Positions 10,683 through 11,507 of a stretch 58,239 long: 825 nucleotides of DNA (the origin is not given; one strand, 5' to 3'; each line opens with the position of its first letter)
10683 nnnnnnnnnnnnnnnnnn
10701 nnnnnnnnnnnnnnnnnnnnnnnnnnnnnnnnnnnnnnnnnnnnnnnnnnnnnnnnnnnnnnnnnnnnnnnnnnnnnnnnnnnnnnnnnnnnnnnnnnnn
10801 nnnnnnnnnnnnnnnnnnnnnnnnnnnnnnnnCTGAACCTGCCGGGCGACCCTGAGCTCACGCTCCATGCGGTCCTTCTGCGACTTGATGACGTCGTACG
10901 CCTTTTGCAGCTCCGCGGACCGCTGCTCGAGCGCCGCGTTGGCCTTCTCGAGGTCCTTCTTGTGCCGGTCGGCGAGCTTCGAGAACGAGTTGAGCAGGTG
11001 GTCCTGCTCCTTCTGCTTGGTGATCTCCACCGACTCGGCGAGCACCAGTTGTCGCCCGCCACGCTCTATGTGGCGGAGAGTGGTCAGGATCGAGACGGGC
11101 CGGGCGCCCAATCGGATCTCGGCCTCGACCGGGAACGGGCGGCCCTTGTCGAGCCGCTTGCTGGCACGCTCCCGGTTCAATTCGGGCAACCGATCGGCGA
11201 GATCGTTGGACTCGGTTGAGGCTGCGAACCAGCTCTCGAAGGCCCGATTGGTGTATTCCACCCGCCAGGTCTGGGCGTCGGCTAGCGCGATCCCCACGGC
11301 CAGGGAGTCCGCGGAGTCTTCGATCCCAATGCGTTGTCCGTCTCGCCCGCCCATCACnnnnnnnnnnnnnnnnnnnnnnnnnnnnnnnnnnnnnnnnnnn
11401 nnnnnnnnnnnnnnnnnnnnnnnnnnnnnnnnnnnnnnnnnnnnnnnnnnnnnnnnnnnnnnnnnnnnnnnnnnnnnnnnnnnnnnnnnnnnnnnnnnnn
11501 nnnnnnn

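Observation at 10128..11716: Truncated hemoglobin translationally coupled to a PAS-PP2C phosphatase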

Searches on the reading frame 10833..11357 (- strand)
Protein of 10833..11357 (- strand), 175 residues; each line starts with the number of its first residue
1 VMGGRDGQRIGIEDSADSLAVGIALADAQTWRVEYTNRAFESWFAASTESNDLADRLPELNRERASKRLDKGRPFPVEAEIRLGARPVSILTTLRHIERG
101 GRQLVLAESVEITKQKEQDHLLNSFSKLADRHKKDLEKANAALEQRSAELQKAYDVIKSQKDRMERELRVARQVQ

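Call 20: find_homologous_proteins(query=A2, max_evalue=0.001)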
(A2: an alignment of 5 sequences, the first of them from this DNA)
Query A2 (5 sequences) (140 aa, profile of the alignment): 35 proteins with E <= 0.001 among 3076 candidates.
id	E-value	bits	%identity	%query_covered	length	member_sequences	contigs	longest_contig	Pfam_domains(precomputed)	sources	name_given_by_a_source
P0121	8.6e-46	173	48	99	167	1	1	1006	-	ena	-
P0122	5.9e-44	167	46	97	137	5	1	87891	-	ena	-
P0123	3.2e-42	161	34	91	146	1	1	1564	-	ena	-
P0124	3.9e-42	161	34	86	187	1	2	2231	-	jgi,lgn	jgi:hypothetical protein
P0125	1.4e-41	159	33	89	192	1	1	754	-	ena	-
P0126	2.5e-41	159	36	86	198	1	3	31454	-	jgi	jgi:adenylate cyclase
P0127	2.6e-41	159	32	88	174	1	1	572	-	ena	-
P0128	5.9e-41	157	33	88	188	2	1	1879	-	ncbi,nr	ncbi:MAG: hypothetical protein KAI94_14525, partial [Anaerolineales bacterium]|nr:hypothetical prote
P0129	1.3e-40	156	32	86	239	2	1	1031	PF00211.26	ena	-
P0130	5.6e-40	154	36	86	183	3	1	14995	-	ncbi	-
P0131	8.8e-40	154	31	86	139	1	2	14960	-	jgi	jgi:adenylate cyclase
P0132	3.0e-39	152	34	91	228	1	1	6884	-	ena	-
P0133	2.1e-38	149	39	92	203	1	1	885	-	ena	-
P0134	4.1e-38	148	33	86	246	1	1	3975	PF00211.26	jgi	jgi:hypothetical protein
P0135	1.1e-37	147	34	91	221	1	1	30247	-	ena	-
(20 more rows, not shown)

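Call 25: find_related_loci(query=A3, collection=genome_contigs, flank=5000)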
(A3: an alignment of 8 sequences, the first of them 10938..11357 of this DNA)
Query A3 (140 aa) in genome_contigs; peptide patterns used: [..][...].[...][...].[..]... (x = any residue, [..] = any of these).
110 stretches matched a pattern; 44 encode a relative of the query (tblastn E <= 1e-3); 44 distinct loci.
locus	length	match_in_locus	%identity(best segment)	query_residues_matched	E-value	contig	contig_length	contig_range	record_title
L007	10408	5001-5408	47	2-137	1e-36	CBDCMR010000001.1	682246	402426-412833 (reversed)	MAG: Longimicrobiales bacterium isolate 15054db9-509a-47bb-9008-d5a6df8650c5 genome assembly, contig: contig_1, whole ge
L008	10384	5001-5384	40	12-138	1e-27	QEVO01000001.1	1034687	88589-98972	MAG: Proteobacteria bacterium isolate PRO5 J3_scaffold_1, whole genome shotgun sequence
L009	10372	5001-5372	37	18-138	2e-25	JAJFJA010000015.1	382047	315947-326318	MAG: Alphaproteobacteria bacterium isolate OFTM349 OFTM349_14, whole genome shotgun sequence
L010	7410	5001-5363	38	19-138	8e-25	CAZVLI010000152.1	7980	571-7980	MAG TPA_asm: uncultured Rhodospirillales bacterium isolate SRP135972_co2_19 genome assembly, contig: NODE_12656_length_7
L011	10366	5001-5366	42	18-138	3e-24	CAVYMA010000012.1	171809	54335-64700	MAG: uncultured Alphaproteobacteria bacterium isolate MFD09730.bin.3.121 genome assembly, contig: contig_28330, whole ge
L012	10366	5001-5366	36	18-138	1e-23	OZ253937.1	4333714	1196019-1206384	MAG: Alphaproteobacteria bacterium isolate 26bd64c0-0f2d-4e52-a063-61ff611ccdf2 genome assembly, chromosome: 1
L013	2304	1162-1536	33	15-138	3e-23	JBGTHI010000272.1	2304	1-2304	MAG: Myxococcaceae bacterium isolate JTS-RE235 k141_4328974, whole genome shotgun sequence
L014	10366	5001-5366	33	18-138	4e-23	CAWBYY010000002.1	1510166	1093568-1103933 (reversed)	MAG: uncultured Chloroflexia bacterium isolate MFD09779.bin.1.115 genome assembly, contig: contig_2692, whole genome sho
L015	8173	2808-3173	34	18-138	5e-23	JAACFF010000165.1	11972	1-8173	MAG: Chloroflexota bacterium isolate bin.33 scaffold_3547, whole genome shotgun sequence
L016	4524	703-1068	35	18-138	5e-23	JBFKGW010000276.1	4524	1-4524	MAG: Alphaproteobacteria bacterium isolate Mix_sand21.2022.07.D.20 k141_1868477_length_4524_cov_10.3753, whole genome sh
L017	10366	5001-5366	35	18-138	1e-22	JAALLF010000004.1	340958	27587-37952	MAG: Alphaproteobacteria bacterium isolate MH2_Bin57 NODE_9_length_340958_cov_15.428524, whole genome shotgun sequence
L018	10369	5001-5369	36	18-138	1e-22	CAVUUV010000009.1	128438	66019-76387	MAG: uncultured Acidimicrobiia bacterium isolate MFD05684.bin.1.262 genome assembly, contig: contig_68010, whole genome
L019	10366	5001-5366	34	18-138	2e-22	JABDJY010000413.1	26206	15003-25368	MAG: Alphaproteobacteria bacterium isolate SS_bin_35 k127_3880586, whole genome shotgun sequence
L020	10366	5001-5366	30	18-138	3e-22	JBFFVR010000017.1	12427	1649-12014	MAG: Candidatus Promineifilaceae bacterium isolate Mix_mud23.2022.09.62 k141_744094_length_12427_cov_7.0000, whole genom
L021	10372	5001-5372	32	16-138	3e-22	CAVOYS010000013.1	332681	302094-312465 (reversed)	MAG: uncultured Chloroflexia bacterium isolate MFD09779.bin.2.144 genome assembly, contig: contig_69348, whole genome sh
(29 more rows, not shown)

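Call 30: search_protein_representatives(alignment_id=A3)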
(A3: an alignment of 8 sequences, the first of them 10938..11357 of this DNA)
Query: 8 sequences, 138 profile positions. Proteins with E-value up to 0.001 (for the whole library): 281; up to 1e-10: 140; up to 1e-30: 30. The best 150 are listed.
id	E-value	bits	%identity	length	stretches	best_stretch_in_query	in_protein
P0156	1.9e-51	189.6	-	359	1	7-138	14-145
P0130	6.3e-46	171.8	-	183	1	12-138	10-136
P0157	6.4e-46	171.8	-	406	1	12-138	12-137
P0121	3.0e-45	169.6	-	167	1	1-137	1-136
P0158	3.5e-45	169.4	-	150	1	5-134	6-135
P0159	3.5e-45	169.3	-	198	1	5-138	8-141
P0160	6.2e-44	165.3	-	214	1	12-138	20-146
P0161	1.3e-43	164.3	-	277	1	6-137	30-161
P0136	4.2e-43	162.6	-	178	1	5-137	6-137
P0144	1.2e-42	161.1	-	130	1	2-119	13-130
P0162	2.9e-40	153.4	-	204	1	8-138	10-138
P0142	4.7e-39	149.5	-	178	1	19-138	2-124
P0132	5.1e-38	146.1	-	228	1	10-138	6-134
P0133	1.9e-37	144.3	-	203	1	12-138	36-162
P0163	5.7e-37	142.7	-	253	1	9-138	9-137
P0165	1.7e-36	141.2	-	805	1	5-137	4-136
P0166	5.6e-36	139.6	-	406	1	9-138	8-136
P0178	4.0e-31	123.8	-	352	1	15-138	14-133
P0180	3.4e-30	120.8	-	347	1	15-137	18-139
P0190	1.1e-26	109.5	-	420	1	6-136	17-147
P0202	1.3e-23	99.5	-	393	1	4-138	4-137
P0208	4.6e-22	94.5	-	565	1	12-138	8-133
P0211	3.1e-21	91.8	-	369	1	2-138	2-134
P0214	8.2e-21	90.4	-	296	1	14-136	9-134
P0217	7.2e-20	87.4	-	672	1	9-138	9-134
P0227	5.4e-18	81.3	-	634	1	9-138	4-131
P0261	5.6e-13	65.1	-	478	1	14-133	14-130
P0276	1.5e-11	60.4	-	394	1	9-138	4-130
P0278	2.0e-11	60.0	-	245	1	7-55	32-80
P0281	3.8e-11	59.1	-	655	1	14-136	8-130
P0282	3.9e-11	59.1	-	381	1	12-137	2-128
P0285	8.5e-11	58.0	-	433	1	10-136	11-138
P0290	3.5e-10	56.0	-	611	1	15-137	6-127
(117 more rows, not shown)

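Call 31: search_protein_families(library=pfam, proteins=[P0165, P0208, P0217, P0227, P0281, P0290, P0261, P0285, P0190, P0157], max_evalue=0.001)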
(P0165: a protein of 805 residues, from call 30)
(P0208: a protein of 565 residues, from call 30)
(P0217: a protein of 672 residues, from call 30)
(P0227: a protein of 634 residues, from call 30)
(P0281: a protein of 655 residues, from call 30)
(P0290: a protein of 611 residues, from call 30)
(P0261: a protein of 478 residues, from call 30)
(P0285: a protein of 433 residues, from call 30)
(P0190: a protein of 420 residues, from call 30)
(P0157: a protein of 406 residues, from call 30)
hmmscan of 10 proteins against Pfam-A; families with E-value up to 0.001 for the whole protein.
P0165 (805 aa): 4 families
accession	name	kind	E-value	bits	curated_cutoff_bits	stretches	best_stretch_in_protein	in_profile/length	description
PF00072.30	Response_reg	-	2.9e-46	156.7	30.2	2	556-664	1-110/111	Response regulator receiver domain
PF02518.31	HATPase_c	-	2.2e-31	109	26.4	1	412-524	2-109/111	Histidine kinase-, DNA gyrase B-, and HSP90-like ATPase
PF12860.13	PAS_7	-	1.1e-25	90.4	27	1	160-274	1-114/115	PAS fold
PF00512.31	HisKA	-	2.4e-19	69.5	26.9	1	298-365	2-66/66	His Kinase A (phospho-acceptor) domain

P0208 (565 aa): 4 families
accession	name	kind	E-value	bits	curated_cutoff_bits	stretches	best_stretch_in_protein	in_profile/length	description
PF02518.31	HATPase_c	-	5.4e-31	107.7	26.4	1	438-550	2-109/111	Histidine kinase-, DNA gyrase B-, and HSP90-like ATPase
PF00512.31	HisKA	-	6.5e-20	71.4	26.9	1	323-391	1-66/66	His Kinase A (phospho-acceptor) domain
PF13185.12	GAF_2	-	1.2e-12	48.7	28.6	1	156-302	3-136/136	GAF domain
PF01590.32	GAF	-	1.4e-08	35.8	22.4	1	160-298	14-130/133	GAF domain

P0217 (672 aa): 7 families
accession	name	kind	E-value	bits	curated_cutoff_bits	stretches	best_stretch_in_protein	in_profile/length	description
PF07228.17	SpoIIE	-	8e-49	166.6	25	1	338-528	2-191/192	Stage II sporulation protein E (SpoIIE)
PF13581.12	HATPase_c_2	-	9e-20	71.4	27.4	1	545-669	3-127/127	Histidine kinase-like ATPase domain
PF13426.13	PAS_9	-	3.1e-16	60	27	1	169-271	2-103/103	PAS domain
PF00989.32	PAS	-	1e-11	45.2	22.6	1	162-269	5-113/113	PAS fold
PF08448.16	PAS_4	-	4.6e-11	43.4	23.1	1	165-273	2-109/110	PAS fold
PF13188.13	PAS_8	-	4.2e-06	26.9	21.8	1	161-197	4-40/65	PAS domain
PF08447.18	PAS_3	-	9.3e-05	23.1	25.6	1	183-265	4-88/89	PAS fold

P0227 (634 aa): 7 families
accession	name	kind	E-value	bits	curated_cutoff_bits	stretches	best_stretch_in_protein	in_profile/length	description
PF02518.31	HATPase_c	-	5.5e-23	82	26.4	1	379-487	1-109/111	Histidine kinase-, DNA gyrase B-, and HSP90-like ATPase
PF00072.30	Response_reg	-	6.2e-20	71.9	30.2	1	514-624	2-110/111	Response regulator receiver domain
PF08448.16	PAS_4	-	1.4e-14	54.7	23.1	1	146-251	3-109/110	PAS fold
PF00512.31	HisKA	-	8.4e-11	42.2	26.9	1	273-334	2-63/66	His Kinase A (phospho-acceptor) domain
PF13188.13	PAS_8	-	4.1e-09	36.5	21.8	1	139-193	2-53/65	PAS domain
PF00989.32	PAS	-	6.3e-09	36.3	22.6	1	140-207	3-71/113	PAS fold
PF13426.13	PAS_9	-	0.00027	21.6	27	0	150-206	3-59/103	PAS domain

P0281 (655 aa): 3 families
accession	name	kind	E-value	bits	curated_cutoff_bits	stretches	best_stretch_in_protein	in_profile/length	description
PF02518.31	HATPase_c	-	1.5e-17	64.4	26.4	1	507-649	4-109/111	Histidine kinase-, DNA gyrase B-, and HSP90-like ATPase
PF01627.28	Hpt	-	4.7e-14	52.8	24.6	1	297-388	2-82/84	Hpt domain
PF13188.13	PAS_8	-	0.0001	22.5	21.8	0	7-55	5-52/65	PAS domain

P0290 (611 aa): 2 families
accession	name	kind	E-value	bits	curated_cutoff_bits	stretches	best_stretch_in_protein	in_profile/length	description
PF02518.31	HATPase_c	-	7.5e-17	62.2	26.4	1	455-585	6-109/111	Histidine kinase-, DNA gyrase B-, and HSP90-like ATPase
PF01627.28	Hpt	-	3.6e-10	40.4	24.6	1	283-347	4-69/84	Hpt domain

P0261 (478 aa): 1 family
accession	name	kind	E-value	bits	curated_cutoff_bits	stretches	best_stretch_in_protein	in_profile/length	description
PF02518.31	HATPase_c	-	6.7e-25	88.1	26.4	1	261-366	4-109/111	Histidine kinase-, DNA gyrase B-, and HSP90-like ATPase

P0285 (433 aa): 1 family
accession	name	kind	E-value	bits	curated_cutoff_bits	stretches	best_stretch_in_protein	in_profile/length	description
PF00211.25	Guanylate_cyc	-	1.1e-30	107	21.9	1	185-368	7-182/183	Adenylate and Guanylate cyclase catalytic domain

P0190 (420 aa): 3 families
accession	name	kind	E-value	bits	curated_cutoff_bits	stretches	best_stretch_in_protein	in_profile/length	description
PF02518.31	HATPase_c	-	1.3e-28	100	26.4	1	275-391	2-110/111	Histidine kinase-, DNA gyrase B-, and HSP90-like ATPase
PF00512.31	HisKA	-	1.5e-20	73.5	26.9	1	160-228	1-66/66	His Kinase A (phospho-acceptor) domain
PF13188.13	PAS_8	-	0.0001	22.5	21.8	0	26-74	7-53/65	PAS domain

P0157 (406 aa): 1 family
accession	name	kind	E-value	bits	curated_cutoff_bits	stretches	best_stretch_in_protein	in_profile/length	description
PF07228.17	SpoIIE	-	3.7e-48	164.5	25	1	213-403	2-191/192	Stage II sporulation protein E (SpoIIE)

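Call 32: find_encoding_contigs(protein=P0165, flank=4000, max_places=2)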
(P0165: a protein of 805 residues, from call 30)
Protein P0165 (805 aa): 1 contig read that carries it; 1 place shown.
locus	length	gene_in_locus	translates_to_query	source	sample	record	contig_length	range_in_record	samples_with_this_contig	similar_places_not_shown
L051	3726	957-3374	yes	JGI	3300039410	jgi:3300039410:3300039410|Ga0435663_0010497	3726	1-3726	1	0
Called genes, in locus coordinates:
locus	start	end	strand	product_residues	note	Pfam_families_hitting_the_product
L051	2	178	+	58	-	?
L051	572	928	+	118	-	PF01152:Bac_globin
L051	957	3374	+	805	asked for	PF12860:PAS_7, PF00512:HisKA, PF02518:HATPase_c, PF00072:Response_reg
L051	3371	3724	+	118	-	?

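Call 33: find_encoding_contigs(protein=P0281, flank=4000, max_places=2)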
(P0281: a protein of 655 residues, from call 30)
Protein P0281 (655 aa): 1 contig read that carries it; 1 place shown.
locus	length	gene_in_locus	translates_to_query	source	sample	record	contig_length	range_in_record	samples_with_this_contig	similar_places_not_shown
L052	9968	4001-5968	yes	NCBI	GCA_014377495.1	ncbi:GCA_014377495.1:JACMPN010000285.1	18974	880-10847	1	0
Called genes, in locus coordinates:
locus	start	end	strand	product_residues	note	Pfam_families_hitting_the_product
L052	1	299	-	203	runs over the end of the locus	PF05706:CDKN3, PF22784:PTP-SAK, PF22785:Tc-R-P, PF13350:Y_phosphatase3 (weak)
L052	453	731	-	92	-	-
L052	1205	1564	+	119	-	PF01152:Bac_globin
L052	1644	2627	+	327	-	PF00015:MCPsignal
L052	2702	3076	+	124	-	PF00072:Response_reg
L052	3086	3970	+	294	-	PF13690:CheX (weak)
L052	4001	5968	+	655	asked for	PF01627:Hpt, PF02518:HATPase_c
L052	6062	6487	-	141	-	-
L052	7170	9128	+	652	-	PF25174:Beta-prop_THOC3 (weak), PF07676:PD40 (weak), PF26549:Tricorn_N (weak), PF26550:Tricorn_2nd (weak), PF01738:DLH, PF02129:Peptidase_S15 (weak), PF20434:BD-FAE, PF00326:Peptidase_S9, +2 more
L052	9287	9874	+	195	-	-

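Call 43: search_protein_families(library=pfam, proteins=[L007:26-469:+, L007:466-798:+, L007:948-3536:+, L007:3541-4446:+, L007:6467-7609:+, L052:1644-2627:+], max_evalue=0.01)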
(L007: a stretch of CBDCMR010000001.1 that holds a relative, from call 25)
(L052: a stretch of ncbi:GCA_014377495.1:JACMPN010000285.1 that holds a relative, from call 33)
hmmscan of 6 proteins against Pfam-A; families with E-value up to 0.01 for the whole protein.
L007:26-469:+ (147 aa): 2 families
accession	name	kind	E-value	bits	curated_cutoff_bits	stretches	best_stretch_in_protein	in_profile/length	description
PF13581.12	HATPase_c_2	-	5.4e-23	81.8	27.4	1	11-133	4-126/127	Histidine kinase-like ATPase domain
PF02518.31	HATPase_c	-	5.8e-05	23.9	26.4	1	37-117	4-85/111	Histidine kinase-, DNA gyrase B-, and HSP90-like ATPase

L007:466-798:+ (110 aa): 2 families
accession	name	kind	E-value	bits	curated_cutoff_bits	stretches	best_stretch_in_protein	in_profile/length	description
PF01740.26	STAS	-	1.7e-24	86.1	22.6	1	3-106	2-106/106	STAS domain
PF13466.11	STAS_2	-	1.9e-13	50.9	29.2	1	14-93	1-79/80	STAS domain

L007:948-3536:+ (862 aa): 5 families
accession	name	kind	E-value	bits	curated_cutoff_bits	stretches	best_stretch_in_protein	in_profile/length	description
PF19974.5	TCAD9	-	1.2e-26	94.3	40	2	441-570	299-429/429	Ternary complex associated domain 9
PF01636.29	APH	-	3.6e-08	33.9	23.2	1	393-479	122-209/239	Phosphotransferase enzyme family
PF00293.34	NUDIX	-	2.5e-06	28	21.1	1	735-822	30-117/134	NUDIX domain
PF01633.27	Choline_kinase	-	2.6e-05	24.2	29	1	411-479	134-203/300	Choline/ethanolamine kinase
PF01163.29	RIO1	-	0.00041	20.4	22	1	419-486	104-170/187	RIO domain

L007:3541-4446:+ (301 aa): 1 family
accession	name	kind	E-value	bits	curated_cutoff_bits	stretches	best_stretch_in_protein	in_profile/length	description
PF00459.30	Inositol_P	-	2.8e-26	93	27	1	33-267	7-240/271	Inositol monophosphatase family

L007:6467-7609:+ (380 aa): 1 family
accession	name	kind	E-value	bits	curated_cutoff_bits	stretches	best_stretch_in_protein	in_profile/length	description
PF03328.21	HpcH_HpaI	-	4e-16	59.4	25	1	77-253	16-185/221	HpcH/HpaI aldolase/citrate lyase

L052:1644-2627:+ (327 aa): 2 families
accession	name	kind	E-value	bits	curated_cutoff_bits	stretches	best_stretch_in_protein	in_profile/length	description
PF00015.26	MCPsignal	-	8.8e-09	35.9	34.6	1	124-231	42-148/172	Methyl-accepting chemotaxis protein (MCP) signalling domain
PF14643.11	DUF4455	-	0.0004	19.6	30.4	1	154-281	238-351/469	Domain of unknown function (DUF4455)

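Call 52: search_protein_families(library=pfam, proteins=[P0211, P0214, P0276, P0278, P0178, P0180, P0166, P0282], max_evalue=0.001)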
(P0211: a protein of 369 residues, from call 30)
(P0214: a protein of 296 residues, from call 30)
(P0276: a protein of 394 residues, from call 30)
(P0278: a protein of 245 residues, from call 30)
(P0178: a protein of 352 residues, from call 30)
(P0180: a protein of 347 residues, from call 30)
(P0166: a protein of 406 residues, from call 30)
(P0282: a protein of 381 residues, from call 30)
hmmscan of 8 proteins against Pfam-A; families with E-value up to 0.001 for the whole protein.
P0211 (369 aa): 1 family
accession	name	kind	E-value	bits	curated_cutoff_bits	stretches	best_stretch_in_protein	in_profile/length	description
PF06580.19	His_kinase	-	2.9e-18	66.3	25.2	1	161-238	2-79/81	Histidine kinase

P0214 (296 aa): 2 families
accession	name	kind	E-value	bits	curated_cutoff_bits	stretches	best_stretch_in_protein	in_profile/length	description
PF00990.26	GGDEF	-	3.5e-14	53.3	23.8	1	138-288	1-159/161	Diguanylate cyclase, GGDEF domain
PF13426.13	PAS_9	-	0.00021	22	27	1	16-111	3-102/103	PAS domain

P0276 (394 aa): 1 family
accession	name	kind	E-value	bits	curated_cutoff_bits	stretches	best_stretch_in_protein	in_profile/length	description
PF07228.17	SpoIIE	-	2.6e-17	63.9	25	1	202-392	6-189/192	Stage II sporulation protein E (SpoIIE)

P0278 (245 aa): 1 family
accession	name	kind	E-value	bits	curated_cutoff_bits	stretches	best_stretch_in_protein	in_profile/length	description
PF00144.29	Beta-lactamase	-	1.3e-12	48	27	1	74-141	130-197/329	Beta-lactamase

P0178 (352 aa): 1 family
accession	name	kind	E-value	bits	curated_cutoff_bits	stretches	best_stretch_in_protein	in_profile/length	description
PF07228.17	SpoIIE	-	8.1e-06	26.3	25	1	193-282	1-75/192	Stage II sporulation protein E (SpoIIE)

P0180 (347 aa): 1 family
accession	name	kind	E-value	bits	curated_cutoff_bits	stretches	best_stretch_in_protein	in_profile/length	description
PF07228.17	SpoIIE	-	1.5e-20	74.4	25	1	200-334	1-121/192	Stage II sporulation protein E (SpoIIE)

P0166 (406 aa): 2 families
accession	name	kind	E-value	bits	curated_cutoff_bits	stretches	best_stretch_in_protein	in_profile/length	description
PF02518.31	HATPase_c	-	2.1e-15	57.5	26.4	1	302-405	4-109/111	Histidine kinase-, DNA gyrase B-, and HSP90-like ATPase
PF00512.31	HisKA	-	3.2e-07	30.7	26.9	1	171-258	2-65/66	His Kinase A (phospho-acceptor) domain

P0282 (381 aa): 3 families
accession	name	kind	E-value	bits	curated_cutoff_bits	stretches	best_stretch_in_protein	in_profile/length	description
PF02518.31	HATPase_c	-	1.4e-20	74.2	26.4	1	265-371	3-110/111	Histidine kinase-, DNA gyrase B-, and HSP90-like ATPase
PF00512.31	HisKA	-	9.7e-09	35.6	26.9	1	152-218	2-63/66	His Kinase A (phospho-acceptor) domain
PF14501.12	HATPase_c_5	-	8.2e-07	29.3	22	1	266-355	4-88/102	GHKL domain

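Call 59: predict_structure(alignment_id=A5)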
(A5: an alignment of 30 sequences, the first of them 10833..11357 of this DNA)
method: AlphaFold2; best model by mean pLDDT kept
length: 175 residues; sequences in the alignment: 30
mean_pLDDT: 94.7   pTM: 0.72
mean pLDDT of the five models: 94.7, 94.4, 94.3, 93.1, 92.6
residues with pLDDT >= 90: 160; 70-90: 6; 50-70: 9; < 50: 0
segments of 3 or more residues with pLDDT < 50: none
pLDDT, mean of each block of 10 residues (from residue 1): 61 94 98 97 93 96 97 98 96 98 98 96 97 98 98 98 97 93
secondary structure, 60 per line:
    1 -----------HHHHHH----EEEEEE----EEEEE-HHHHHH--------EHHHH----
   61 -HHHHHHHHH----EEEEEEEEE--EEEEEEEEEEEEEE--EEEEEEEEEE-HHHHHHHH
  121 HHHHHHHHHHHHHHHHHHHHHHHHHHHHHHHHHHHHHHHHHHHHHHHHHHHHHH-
elements in order: H12-17 E22-27 E32-36 H38-43 H53-56 H62-70 E75-83 E86-99 E102-111 H113-174
